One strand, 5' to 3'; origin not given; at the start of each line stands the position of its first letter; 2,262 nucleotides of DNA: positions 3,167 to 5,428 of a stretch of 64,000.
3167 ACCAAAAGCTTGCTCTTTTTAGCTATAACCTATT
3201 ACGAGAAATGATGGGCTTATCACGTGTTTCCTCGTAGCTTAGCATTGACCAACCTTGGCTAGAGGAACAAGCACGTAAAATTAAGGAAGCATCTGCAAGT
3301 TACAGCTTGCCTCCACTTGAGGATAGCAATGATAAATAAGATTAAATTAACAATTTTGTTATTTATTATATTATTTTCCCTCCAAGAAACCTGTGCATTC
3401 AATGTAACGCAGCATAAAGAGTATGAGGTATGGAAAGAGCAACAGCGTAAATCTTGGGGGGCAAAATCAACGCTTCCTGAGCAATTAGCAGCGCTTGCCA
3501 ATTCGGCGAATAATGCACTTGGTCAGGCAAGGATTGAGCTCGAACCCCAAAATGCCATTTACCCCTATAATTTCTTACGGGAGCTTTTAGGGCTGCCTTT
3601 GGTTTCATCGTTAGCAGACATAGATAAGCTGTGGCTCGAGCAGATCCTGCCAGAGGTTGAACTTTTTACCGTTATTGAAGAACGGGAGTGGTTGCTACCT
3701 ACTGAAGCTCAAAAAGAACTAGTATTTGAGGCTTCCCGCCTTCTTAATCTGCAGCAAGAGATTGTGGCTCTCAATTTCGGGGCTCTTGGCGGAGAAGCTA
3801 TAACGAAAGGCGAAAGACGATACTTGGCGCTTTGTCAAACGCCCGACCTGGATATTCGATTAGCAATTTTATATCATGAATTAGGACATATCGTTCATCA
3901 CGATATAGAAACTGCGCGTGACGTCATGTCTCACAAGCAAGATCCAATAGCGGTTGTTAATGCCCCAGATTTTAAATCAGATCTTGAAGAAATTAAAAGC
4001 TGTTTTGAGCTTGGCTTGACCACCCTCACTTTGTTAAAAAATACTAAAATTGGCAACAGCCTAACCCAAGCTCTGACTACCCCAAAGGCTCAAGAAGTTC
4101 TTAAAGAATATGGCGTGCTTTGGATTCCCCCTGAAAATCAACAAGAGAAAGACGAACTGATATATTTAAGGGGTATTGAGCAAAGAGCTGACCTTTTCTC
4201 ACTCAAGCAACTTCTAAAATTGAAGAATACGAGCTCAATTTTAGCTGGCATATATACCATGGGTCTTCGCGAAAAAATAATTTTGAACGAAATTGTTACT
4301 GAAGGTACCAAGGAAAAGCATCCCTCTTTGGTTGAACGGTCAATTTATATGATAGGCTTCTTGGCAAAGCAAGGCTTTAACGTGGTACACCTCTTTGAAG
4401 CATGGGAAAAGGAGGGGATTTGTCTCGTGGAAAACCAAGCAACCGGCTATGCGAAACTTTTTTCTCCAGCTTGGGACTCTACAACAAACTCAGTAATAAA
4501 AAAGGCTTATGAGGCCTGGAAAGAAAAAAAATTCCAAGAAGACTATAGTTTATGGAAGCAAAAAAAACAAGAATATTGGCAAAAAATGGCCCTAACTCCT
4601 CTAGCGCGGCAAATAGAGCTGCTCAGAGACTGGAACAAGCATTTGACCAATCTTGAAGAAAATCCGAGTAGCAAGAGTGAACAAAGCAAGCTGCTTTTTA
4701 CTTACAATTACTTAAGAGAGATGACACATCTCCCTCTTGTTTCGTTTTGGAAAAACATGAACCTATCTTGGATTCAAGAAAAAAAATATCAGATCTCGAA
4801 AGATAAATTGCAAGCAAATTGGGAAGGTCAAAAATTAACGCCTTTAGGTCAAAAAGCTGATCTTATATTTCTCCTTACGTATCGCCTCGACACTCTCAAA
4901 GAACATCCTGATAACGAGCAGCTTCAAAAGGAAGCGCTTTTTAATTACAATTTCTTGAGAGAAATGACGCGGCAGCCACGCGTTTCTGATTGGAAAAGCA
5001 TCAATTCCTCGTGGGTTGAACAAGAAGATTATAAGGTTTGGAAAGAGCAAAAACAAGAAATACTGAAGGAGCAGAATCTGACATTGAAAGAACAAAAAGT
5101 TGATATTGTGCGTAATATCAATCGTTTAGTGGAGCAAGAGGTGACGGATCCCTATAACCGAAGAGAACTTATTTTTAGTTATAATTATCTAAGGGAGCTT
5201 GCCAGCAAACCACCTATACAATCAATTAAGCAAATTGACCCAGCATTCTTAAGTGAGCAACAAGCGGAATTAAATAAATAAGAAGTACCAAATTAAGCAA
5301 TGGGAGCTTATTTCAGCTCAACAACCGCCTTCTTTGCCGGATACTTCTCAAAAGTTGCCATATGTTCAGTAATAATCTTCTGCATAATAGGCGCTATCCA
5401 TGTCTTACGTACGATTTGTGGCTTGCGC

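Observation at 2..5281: Tandem triplet of leader-bearing HExxH metallopeptidase-like genes carrying a recurring YN[YF]LRE...W repeat module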

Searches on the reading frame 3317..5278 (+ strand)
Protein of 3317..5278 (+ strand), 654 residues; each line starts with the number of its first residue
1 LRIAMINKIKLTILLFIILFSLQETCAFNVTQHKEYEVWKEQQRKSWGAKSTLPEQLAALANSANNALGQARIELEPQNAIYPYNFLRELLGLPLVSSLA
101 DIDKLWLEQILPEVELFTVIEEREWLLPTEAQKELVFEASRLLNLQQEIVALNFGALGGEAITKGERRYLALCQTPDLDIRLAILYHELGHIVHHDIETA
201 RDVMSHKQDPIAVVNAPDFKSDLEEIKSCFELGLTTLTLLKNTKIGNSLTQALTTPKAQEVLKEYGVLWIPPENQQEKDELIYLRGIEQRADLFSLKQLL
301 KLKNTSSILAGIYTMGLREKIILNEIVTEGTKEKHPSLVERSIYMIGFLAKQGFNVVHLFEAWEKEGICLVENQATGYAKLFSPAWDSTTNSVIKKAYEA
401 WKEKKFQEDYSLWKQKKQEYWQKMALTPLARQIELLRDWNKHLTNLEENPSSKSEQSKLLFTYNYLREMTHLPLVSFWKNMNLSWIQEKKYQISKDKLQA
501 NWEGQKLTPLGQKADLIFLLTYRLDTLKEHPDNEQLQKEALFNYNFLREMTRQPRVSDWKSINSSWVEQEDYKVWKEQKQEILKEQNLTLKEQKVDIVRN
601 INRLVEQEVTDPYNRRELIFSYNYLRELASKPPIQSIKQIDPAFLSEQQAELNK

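Call 4: search_protein_families(library=pfam, proteins=[window:3317-5278:+], max_evalue=10)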
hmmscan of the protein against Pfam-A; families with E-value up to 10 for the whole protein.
window:3317-5278:+ (654 aa): 2 families
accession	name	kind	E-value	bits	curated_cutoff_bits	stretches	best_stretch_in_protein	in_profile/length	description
PF07939.16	DUF1685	-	0.16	12.2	21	1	222-233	5-16/60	Protein of unknown function (DUF1685)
PF19223.5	Chropara_Vmeth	-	0.21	11.1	22.9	1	346-383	144-181/319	Chroparavirus methyltransferase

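Call 6: find_homologous_proteins(query=window:3317-5278:+)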
Query window:3317-5278:+ (654 aa): 7 proteins with E <= 0.001 among 8000 candidates.
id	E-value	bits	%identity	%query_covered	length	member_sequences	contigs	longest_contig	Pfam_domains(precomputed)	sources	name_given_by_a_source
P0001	0.0e+0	1447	100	99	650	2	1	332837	-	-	-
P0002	5.2e-156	539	50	81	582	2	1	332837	-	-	-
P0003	1.1e-148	515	46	83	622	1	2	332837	-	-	-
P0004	5.2e-143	496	50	58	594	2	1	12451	-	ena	-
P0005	5.7e-133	463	47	70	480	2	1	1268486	-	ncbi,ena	-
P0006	1.9e-100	355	49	55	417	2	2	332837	-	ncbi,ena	-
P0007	1.2e-59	221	38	54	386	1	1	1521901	PF01435.25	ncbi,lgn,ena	-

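Call 9: find_encoding_contigs(protein=P0007, flank=8000, max_places=3)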
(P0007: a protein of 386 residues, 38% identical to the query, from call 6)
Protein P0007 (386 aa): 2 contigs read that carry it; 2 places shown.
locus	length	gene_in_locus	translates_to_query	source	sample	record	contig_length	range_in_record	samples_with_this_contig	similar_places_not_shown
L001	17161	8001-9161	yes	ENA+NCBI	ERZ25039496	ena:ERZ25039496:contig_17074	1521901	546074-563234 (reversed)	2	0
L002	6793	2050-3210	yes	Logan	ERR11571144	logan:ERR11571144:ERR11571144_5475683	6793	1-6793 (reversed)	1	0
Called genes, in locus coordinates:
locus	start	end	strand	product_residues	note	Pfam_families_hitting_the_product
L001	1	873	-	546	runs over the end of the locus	PF00118:Cpn60_TCP1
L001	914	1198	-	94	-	PF00166:Cpn10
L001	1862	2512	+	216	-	PF00834:Ribul_P_3_epim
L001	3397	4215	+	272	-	-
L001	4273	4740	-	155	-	PF00254:FKBP_C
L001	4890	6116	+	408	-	PF01385:OrfB_IS605, PF07282:Cas12f1-like_TNB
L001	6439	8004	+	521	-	-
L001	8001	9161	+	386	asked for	PF01435:Peptidase_M48 (faint)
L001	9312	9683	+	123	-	PF00903:Glyoxalase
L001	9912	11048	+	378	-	PF13776:DUF4172, PF02661:Fic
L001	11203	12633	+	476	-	-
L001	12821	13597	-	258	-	PF00006:ATP-synt_ab, PF00306:ATP-synt_ab_C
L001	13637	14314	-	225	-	PF02874:ATP-synt_ab_N (weak), PF00006:ATP-synt_ab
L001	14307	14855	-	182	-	PF00213:OSCP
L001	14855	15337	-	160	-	-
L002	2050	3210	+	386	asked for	PF01435:Peptidase_M48 (faint)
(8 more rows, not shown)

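Call 10: find_encoding_contigs(protein=P0005, flank=8000, max_places=3)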
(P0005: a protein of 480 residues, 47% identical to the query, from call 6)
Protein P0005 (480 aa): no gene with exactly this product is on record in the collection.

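Call 11: find_encoding_contigs(protein=P0006, flank=8000, max_places=3)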
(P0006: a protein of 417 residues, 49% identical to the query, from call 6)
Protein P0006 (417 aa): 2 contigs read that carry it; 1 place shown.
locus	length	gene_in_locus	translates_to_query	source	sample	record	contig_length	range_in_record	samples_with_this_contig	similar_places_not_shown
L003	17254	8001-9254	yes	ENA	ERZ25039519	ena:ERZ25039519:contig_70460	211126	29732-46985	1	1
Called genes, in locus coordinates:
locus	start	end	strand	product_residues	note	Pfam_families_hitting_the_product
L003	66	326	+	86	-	-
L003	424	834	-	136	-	-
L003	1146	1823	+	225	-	PF00872:Transposase_mut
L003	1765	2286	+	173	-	PF00872:Transposase_mut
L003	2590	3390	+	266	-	-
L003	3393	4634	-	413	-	PF13606:Ank_3 (faint), PF12796:Ank_2 (faint), PF13637:Ank_4 (faint), PF00023:Ank (faint)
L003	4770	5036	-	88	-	-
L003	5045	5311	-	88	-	-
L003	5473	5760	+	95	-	-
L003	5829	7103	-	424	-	-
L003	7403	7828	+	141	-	PF00561:Abhydrolase_1, PF12697:Abhydrolase_6 (weak)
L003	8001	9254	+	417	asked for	-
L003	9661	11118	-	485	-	PF01139:RtcB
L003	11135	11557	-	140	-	PF01951:Archease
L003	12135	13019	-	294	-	-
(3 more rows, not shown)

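Call 12: find_related_loci(query=A2, collection=genome_contigs, flank=10000)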
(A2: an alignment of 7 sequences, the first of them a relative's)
Query A2 (650 aa) in genome_contigs; peptide patterns used: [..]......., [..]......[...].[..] (x = any residue, [..] = any of these).
597 stretches matched a pattern (row limit reached: there are more); 2 encode a relative of the query (tblastn E <= 1e-3); 2 distinct loci.
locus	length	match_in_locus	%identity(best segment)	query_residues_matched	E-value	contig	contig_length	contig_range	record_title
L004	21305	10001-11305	27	73-523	7e-36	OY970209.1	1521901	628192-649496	MAG: uncultured bacterium isolate MFD02579.bin.1.71 genome assembly, chromosome: 1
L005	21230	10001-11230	33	28-641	5e-43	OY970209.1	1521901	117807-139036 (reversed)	MAG: uncultured bacterium isolate MFD02579.bin.1.71 genome assembly, chromosome: 1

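Call 19: search_solved_structures(query=A2, max_evalue=10, show_alignments=3)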
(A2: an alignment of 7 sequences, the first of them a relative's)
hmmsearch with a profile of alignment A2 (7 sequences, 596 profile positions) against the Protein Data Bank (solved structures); distinct sequences matched with E-value up to 10: 0.

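Call 20: search_protein_families(library=pfam, alignment_id=A2, max_evalue=1)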
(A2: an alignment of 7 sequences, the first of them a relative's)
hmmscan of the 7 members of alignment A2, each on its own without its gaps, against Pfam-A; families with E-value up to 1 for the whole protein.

A. member 1, P0001 (650 aa): 2 families
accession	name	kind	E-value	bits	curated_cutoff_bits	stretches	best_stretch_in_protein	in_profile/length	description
PF07939.16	DUF1685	-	0.16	12.2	21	1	218-229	5-16/60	Protein of unknown function (DUF1685)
PF19223.5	Chropara_Vmeth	-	0.2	11.1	22.9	1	342-379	144-181/319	Chroparavirus methyltransferase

B. families by the number of members that match (of 7 scanned): 7 families
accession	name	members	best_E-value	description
PF06114.19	Peptidase_M78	4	3.6e-05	IrrE N-terminal-like domain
PF01435.24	Peptidase_M48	3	5e-06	Peptidase family M48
PF18816.7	Importin_rep_5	2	0.18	Importin repeat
PF15923.10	DUF4745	1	0.055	Domain of unknown function (DUF4745)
PF00445.23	Ribonuclease_T2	1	0.15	Ribonuclease T2 family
PF07939.16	DUF1685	1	0.16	Protein of unknown function (DUF1685)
PF19223.5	Chropara_Vmeth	1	0.2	Chroparavirus methyltransferase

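Call 23: search_protein_representatives(alignment_id=A2)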
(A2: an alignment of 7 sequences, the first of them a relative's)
Query: 7 sequences, 596 profile positions. Proteins with E-value up to 0.001 (for the whole library): 188; up to 1e-10: 152; up to 1e-30: 102. The best 150 are listed.
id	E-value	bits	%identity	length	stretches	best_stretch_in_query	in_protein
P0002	1.3e-294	994.9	-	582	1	1-570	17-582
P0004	4.7e-243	824.6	-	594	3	49-432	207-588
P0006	4.0e-183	626.7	-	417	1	49-428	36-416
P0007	2.0e-164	565.0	-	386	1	5-383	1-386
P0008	4.3e-140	484.6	-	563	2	52-419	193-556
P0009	1.4e-135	469.7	-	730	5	50-393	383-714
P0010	4.5e-124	431.7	-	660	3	52-514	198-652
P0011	3.7e-122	425.4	-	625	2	96-583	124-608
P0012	3.1e-119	415.7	-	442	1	53-392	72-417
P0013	1.2e-114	400.5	-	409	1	49-422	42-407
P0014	2.3e-112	393.0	-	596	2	52-394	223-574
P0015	2.8e-108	379.5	-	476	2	52-398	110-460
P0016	2.6e-102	359.8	-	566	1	40-587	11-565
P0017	5.7e-99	348.8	-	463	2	53-393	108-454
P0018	2.3e-98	346.8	-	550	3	53-388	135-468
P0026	1.3e-77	278.3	-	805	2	21-391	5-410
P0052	2.8e-56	207.8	-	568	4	407-579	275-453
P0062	2.4e-52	194.8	-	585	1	68-392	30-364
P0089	7.1e-42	160.2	-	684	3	301-523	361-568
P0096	1.6e-35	139.2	-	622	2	101-392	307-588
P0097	1.3e-33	132.9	-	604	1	63-391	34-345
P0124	3.2e-22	95.4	-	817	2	427-581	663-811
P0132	3.7e-20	88.5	-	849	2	449-574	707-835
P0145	1.0e-14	70.5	-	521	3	525-592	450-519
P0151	1.7e-12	63.2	-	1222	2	157-591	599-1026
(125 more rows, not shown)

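Call 26: list_cluster_members(proteins=[P0005, P0006, P0007, P0008, P0009, P0010, P0012, P0013, P0052, P0151])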
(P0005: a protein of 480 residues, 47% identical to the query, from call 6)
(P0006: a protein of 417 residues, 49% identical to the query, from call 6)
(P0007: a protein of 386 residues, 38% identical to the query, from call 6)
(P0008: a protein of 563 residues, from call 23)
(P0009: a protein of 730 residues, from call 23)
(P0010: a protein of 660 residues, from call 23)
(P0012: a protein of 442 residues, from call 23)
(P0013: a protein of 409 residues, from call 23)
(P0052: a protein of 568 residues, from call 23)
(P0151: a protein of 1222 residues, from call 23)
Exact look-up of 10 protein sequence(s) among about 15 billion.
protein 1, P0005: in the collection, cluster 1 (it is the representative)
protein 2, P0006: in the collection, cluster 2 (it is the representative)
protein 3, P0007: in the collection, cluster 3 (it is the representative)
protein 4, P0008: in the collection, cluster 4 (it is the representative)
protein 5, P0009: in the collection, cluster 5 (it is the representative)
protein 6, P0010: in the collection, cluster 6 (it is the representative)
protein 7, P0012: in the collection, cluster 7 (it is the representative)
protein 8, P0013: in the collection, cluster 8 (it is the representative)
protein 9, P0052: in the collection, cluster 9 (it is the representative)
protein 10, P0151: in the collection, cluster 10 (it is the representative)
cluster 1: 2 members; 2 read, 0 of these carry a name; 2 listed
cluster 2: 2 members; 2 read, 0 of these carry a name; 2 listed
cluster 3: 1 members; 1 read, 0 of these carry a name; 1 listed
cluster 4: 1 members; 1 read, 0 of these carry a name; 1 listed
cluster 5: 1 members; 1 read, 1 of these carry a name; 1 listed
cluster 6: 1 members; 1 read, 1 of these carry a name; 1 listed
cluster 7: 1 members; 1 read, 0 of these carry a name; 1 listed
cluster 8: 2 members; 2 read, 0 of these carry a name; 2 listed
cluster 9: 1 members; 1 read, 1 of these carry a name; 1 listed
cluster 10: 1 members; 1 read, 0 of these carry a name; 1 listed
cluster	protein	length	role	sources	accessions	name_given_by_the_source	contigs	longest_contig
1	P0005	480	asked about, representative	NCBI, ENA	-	-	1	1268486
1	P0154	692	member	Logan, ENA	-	-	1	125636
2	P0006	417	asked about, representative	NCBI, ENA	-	-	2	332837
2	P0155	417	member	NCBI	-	-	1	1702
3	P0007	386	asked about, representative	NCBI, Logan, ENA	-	-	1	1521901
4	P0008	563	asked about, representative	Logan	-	-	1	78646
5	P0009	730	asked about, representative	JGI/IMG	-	hypothetical protein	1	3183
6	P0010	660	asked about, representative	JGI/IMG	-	hypothetical protein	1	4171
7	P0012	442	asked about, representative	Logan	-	-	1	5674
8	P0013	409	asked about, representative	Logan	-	-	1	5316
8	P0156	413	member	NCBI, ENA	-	-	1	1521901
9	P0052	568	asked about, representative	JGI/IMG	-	ABC-type transporter lipoprotein component MlaA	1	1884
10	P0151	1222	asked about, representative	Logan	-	-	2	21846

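Call 29: search_protein_families(library=ncbifam, proteins=[P0001, P0003], max_evalue=0.01)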
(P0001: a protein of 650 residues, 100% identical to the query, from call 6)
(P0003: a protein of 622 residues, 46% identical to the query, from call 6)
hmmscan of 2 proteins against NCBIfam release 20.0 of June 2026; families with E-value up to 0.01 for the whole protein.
P0001 (650 aa): 1 family
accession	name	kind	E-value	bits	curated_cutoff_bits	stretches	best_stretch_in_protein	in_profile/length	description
TIGR03530.1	GldJ_short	equivalog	0.0049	15.8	382.9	0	523-607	128-207/396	gliding motility lipoprotein GldJ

P0003 (622 aa): 0 families

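Call 40: predict_structure(alignment_id=A3)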
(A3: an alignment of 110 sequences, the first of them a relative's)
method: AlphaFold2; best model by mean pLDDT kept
length: 650 residues; sequences in the alignment: 110
mean_pLDDT: 93.3   pTM: 0.84
mean pLDDT of the five models: 93.3, 92.6, 92.4, 92.2, 91.8
residues with pLDDT >= 90: 567; 70-90: 46; 50-70: 25; < 50: 12
segments of 3 or more residues with pLDDT < 50: 375-383
pLDDT, mean of each block of 10 residues (from residue 1): 72 74 78 98 95 97 97 98 97 97 94 95 90 95 95 94 95 94 98 97 98 98 98 97 96 97 98 98 98 98 96 72 94 97 99 97 77 49 62 94 97 98 98 97 89 97 98 94 97 98 98 97 97 97 98 97 97 96 95 95 89 96 96 94 92
secondary structure, 60 per line:
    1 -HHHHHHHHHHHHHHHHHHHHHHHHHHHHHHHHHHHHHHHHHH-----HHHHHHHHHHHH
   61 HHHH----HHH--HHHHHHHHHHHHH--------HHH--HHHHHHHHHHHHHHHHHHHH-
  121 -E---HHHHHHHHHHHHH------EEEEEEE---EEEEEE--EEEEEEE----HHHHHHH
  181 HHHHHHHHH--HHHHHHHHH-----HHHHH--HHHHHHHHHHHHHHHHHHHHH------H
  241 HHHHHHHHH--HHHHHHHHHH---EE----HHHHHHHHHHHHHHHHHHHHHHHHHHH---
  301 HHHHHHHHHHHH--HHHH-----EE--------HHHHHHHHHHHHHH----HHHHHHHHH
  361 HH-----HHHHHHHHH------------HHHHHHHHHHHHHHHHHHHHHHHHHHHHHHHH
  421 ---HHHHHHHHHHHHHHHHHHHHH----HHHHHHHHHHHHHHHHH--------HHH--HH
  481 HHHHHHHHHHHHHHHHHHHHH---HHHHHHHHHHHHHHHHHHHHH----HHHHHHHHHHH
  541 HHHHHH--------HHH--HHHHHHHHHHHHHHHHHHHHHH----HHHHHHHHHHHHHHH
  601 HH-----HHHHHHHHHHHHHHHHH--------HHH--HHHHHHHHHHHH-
elements in order: H2-43 H49-64 H74-86 H100-119 H126-138 E145-151 E155-160 E163-169 H174-189 H192-200 H206-210 H213-233 H240-249 H252-261 H271-297 H301-312 H315-318 H334-347 H352-362 H368-376 H389-420 H424-444 H449-465 H479-501 H505-525 H530-546 H560-581 H586-602 H608-624 H638-649

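Call 42: fold_search(model_id=the predicted structure, library=pdb)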
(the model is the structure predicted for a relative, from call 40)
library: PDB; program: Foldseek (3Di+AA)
matches with E <= 10: 141; with E <= 0.001: 0
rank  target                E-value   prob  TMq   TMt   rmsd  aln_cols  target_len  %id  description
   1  7som_F                9.4e-02  0.10  0.10  0.08  27.6       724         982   11  Ciliary C2 central pair apparatus isolated from Chlamydomonas reinhardtii (released 2022-04-13)
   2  6fes_A                3.0e-01  0.09  0.07  0.11  23.3       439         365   14  Crystal structure of novel repeat protein BRIC2 fused to DARPin D12 (released 2018-09-05)
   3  9sob_A48              4.7e-01  0.09  0.13  0.12  33.4       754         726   12  Structural Model of the Nuclear Pore Complex in Arabidopsis thaliana (released 2025-11-05)
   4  9sob_A                5.9e-01  0.06  0.10  0.09  30.4       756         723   12  Structural Model of the Nuclear Pore Complex in Arabidopsis thaliana (released 2025-11-05)
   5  9sob_A16              7.7e-01  0.06  0.12  0.10  37.9       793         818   12  Structural Model of the Nuclear Pore Complex in Arabidopsis thaliana (released 2025-11-05)
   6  8cwy_A                9.2e-01  0.08  0.10  0.13  22.8       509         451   12  Accurate computational design of genetically encoded 3D protein crystals (released 2023-11-01)
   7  7som_G                9.2e-01  0.04  0.10  0.08  29.1       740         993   10  Ciliary C2 central pair apparatus isolated from Chlamydomonas reinhardtii (released 2022-04-13)
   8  5zw6_A                9.6e-01  0.07  0.09  0.12  20.5       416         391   14  Structure of spAimR (released 2018-09-05)
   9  6fes_B                9.6e-01  0.06  0.07  0.12  23.6       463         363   11  Crystal structure of novel repeat protein BRIC2 fused to DARPin D12 (released 2018-09-05)
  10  8gs2_B                1.0e+00  0.12  0.08  0.11  22.4       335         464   10  Structure of the Cas7-11-Csx29-guide RNA-target RNA (non-matching PFS) complex (released 2022-11-09)
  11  5t8v                  1.1e+00  0.04  0.11  0.08  25.8       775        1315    9  Chaetomium thermophilum cohesin loader SCC2, C-terminal fragment (released 2016-10-19)
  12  5cwb                  1.2e+00  0.20  0.08  0.23  19.0       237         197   14  Crystal structure of de novo designed helical repeat protein DHR4 (released 2015-12-16)
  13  9zjw_A                1.3e+00  0.06  0.09  0.06  22.7       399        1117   14  Human sterile alpha motif domain-containing protein 9 (SAMD9), loss-of-function mutant R837A (released 2026-02-25)
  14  7fik_O                1.7e+00  0.04  0.09  0.08  22.0       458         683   10  The cryo-EM structure of the CR subunit from X. laevis NPC (released 2022-11-09)
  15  7uyg                  1.8e+00  0.05  0.07  0.12  19.1       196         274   14  Structure of the first OTU domain from Legionella pneumophila effector protein LotA (released 2022-12-21)
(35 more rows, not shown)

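Call 57: search_dna_similar(query=P0001, collection=plasmids, mode=protein, max_evalue=0.001)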
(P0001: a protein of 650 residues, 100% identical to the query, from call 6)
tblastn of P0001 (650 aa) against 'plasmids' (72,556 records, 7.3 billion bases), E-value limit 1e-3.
No match.

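Call 58: find_encoding_contigs(protein=P0003, flank=10000, max_places=3)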
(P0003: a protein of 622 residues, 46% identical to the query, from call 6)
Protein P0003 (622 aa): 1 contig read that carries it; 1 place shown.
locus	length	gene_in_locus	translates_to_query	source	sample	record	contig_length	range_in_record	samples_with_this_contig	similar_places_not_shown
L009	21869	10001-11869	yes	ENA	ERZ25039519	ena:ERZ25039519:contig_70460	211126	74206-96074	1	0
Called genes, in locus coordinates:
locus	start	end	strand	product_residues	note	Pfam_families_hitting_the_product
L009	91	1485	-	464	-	PF00023:Ank (faint), PF12796:Ank_2 (faint)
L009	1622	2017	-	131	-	-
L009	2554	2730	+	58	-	-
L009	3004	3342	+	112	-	-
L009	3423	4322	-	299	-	-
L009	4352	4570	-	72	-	-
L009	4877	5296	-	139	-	-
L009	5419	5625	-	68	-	-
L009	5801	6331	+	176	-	PF07291:MauE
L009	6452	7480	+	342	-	-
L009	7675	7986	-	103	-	-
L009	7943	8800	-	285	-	PF13704:Glyco_tranf_2_4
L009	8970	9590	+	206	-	PF03729:DUF308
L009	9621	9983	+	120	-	-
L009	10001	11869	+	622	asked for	-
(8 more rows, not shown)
